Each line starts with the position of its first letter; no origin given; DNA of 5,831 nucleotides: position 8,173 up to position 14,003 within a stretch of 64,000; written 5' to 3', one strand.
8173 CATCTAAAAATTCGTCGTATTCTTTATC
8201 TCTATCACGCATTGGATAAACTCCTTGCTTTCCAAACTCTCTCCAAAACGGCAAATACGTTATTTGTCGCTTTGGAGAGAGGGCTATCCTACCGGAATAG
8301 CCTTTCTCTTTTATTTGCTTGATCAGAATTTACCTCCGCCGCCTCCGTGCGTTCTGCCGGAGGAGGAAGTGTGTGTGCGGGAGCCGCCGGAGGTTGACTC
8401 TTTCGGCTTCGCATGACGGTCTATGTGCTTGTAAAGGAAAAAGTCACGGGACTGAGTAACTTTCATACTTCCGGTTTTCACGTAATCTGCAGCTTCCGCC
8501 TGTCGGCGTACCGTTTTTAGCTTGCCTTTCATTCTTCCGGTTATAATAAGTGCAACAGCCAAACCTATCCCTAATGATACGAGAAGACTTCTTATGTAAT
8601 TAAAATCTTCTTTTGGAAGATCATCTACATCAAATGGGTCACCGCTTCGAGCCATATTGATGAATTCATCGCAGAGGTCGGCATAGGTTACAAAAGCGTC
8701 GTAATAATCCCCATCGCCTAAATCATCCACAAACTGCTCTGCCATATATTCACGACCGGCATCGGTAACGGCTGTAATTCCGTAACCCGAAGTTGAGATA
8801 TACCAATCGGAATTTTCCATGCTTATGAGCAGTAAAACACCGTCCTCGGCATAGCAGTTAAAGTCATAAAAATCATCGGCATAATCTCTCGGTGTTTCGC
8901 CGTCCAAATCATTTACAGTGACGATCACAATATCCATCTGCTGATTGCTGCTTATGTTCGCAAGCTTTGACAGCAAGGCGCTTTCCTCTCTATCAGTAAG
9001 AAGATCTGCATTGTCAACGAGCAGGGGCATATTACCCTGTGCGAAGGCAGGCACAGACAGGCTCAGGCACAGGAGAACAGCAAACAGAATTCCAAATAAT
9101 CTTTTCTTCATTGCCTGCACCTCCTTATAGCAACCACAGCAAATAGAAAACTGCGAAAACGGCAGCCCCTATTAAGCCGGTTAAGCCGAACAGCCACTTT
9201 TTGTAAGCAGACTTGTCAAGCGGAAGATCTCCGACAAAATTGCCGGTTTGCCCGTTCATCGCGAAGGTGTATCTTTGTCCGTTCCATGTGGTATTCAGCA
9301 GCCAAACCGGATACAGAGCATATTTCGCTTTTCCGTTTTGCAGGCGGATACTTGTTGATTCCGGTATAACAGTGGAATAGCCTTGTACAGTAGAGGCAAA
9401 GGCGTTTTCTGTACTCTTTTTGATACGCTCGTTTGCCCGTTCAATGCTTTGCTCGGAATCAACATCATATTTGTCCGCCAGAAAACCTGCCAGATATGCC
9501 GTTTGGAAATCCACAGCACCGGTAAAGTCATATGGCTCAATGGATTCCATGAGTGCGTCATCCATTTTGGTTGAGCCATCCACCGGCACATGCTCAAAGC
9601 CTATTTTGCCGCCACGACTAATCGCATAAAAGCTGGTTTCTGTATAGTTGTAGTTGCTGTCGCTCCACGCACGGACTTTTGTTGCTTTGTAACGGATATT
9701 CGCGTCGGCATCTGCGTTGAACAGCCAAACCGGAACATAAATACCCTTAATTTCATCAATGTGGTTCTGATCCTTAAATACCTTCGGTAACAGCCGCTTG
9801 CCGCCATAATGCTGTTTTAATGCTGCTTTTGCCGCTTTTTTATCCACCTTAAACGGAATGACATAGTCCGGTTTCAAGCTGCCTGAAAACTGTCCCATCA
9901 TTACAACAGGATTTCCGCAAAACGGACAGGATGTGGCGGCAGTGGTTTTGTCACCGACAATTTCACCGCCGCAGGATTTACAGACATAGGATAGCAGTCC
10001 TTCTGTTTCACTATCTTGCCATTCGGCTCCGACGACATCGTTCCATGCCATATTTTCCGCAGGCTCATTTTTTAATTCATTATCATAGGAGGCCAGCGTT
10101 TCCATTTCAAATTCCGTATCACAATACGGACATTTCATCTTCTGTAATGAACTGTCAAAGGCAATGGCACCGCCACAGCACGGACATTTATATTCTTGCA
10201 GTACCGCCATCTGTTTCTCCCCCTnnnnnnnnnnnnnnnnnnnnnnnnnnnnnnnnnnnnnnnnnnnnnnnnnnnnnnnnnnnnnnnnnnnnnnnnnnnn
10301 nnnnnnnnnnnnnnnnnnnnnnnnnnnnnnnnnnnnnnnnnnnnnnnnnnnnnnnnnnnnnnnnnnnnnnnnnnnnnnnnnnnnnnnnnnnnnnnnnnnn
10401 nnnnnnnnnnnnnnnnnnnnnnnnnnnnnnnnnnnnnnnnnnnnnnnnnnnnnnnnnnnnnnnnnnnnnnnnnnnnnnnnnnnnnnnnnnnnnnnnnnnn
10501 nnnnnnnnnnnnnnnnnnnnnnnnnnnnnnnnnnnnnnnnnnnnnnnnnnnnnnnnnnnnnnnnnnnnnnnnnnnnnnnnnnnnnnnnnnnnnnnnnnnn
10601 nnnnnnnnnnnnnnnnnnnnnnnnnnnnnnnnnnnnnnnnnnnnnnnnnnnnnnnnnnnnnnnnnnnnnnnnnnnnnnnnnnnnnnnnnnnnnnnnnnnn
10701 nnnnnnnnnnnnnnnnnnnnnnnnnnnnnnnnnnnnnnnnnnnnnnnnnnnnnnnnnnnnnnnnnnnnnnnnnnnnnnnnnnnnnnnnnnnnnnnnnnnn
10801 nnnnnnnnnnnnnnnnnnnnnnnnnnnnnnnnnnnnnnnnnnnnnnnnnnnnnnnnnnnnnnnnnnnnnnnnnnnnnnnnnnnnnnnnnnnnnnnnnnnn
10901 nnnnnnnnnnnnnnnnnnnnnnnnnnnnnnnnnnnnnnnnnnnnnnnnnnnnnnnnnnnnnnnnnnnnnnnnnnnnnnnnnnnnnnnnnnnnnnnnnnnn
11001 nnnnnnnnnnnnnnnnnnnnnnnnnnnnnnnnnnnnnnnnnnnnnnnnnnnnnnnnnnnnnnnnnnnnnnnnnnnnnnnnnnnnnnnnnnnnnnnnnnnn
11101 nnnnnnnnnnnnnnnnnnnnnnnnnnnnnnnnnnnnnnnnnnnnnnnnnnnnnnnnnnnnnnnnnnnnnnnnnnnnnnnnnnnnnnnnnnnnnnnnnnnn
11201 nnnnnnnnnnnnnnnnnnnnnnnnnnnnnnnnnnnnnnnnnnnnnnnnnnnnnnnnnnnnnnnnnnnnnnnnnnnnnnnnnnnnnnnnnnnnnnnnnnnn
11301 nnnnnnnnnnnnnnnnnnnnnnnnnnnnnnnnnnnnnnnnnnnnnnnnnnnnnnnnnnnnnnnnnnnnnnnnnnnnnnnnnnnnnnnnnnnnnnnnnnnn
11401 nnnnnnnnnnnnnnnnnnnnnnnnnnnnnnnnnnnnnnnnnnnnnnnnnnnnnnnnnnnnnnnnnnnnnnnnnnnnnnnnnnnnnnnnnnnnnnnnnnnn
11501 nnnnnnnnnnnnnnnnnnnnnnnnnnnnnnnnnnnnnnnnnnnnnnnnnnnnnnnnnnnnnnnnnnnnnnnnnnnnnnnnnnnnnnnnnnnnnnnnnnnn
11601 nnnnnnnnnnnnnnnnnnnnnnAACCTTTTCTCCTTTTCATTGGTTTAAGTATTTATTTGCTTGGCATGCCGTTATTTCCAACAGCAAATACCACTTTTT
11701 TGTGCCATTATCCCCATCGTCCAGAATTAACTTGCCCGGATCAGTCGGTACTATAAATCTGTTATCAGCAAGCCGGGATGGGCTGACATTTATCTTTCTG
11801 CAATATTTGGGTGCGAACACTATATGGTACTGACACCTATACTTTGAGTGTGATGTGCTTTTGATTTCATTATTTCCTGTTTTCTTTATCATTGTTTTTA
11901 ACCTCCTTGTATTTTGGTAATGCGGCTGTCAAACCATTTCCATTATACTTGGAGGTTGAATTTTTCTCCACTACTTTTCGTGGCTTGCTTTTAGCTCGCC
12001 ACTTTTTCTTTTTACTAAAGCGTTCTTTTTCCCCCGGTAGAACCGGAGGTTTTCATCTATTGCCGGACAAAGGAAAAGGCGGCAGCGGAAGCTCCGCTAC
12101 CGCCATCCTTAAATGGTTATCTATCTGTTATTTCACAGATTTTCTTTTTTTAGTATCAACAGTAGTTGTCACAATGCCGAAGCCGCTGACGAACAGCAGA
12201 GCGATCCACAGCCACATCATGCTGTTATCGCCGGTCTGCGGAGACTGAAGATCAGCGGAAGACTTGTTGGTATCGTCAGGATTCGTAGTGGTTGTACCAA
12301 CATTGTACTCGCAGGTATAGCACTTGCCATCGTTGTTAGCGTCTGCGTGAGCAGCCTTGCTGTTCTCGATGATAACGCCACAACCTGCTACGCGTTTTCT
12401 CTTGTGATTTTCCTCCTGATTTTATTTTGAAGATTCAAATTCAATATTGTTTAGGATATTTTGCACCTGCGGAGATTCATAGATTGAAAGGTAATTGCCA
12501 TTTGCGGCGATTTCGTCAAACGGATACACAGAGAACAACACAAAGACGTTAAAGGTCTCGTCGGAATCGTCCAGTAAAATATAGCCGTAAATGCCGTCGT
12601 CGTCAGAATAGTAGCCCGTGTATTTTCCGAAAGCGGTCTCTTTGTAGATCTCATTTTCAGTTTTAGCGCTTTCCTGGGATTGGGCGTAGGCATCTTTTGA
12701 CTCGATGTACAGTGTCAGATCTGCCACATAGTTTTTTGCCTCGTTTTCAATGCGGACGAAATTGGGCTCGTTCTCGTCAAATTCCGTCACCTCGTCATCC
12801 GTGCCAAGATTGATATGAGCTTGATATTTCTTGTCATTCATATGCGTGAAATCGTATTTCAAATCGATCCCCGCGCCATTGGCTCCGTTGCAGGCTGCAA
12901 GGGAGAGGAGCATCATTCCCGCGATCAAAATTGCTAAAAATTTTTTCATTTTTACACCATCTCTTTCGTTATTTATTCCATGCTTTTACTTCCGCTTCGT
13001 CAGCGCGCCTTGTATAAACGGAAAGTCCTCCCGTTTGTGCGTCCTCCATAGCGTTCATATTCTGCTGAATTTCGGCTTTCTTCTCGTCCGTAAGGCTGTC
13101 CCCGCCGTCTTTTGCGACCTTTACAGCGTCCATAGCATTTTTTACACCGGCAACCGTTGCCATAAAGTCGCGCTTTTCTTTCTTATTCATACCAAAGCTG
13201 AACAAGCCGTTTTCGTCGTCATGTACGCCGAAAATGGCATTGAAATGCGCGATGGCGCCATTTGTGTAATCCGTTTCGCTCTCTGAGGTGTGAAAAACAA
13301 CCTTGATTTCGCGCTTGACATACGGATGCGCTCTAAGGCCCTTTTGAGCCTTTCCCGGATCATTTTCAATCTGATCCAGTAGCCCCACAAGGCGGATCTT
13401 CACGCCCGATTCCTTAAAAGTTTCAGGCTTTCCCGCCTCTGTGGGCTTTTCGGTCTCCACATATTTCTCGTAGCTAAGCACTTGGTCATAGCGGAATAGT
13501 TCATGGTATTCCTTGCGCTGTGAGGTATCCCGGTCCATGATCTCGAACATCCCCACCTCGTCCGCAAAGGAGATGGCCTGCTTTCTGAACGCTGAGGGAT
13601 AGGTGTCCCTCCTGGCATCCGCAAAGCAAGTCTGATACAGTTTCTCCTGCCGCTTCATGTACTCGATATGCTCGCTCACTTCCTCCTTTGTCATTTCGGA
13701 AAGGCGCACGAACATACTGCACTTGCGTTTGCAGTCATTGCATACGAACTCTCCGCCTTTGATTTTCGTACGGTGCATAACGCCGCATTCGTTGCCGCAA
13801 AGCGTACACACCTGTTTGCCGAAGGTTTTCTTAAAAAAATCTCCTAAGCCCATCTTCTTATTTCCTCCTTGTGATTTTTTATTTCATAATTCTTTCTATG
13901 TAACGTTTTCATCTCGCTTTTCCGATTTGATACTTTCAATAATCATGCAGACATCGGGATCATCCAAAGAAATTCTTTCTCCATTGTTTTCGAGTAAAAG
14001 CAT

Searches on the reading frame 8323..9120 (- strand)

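Call 65: search_protein_families(library=pfam, proteins=[window:8323-9120:-], max_evalue=0.001)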
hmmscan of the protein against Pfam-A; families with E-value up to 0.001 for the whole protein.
window:8323-9120:- (265 aa): 1 family
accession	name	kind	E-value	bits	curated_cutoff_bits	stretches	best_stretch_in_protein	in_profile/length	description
PF04536.20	TPM_phosphatase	-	1.3e-28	99.9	22.1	1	35-152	2-124/125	TPM domain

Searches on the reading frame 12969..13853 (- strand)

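Call 64: search_protein_families(library=pfam, proteins=[window:12969-13853:-], max_evalue=0.001)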
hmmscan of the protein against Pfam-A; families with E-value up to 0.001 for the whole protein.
window:12969-13853:- (294 aa): 1 family
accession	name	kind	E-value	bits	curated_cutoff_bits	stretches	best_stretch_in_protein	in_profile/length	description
PF14471.11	DUF4428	-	2.8e-09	37.1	27.8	1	16-62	2-51/51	Domain of unknown function (DUF4428)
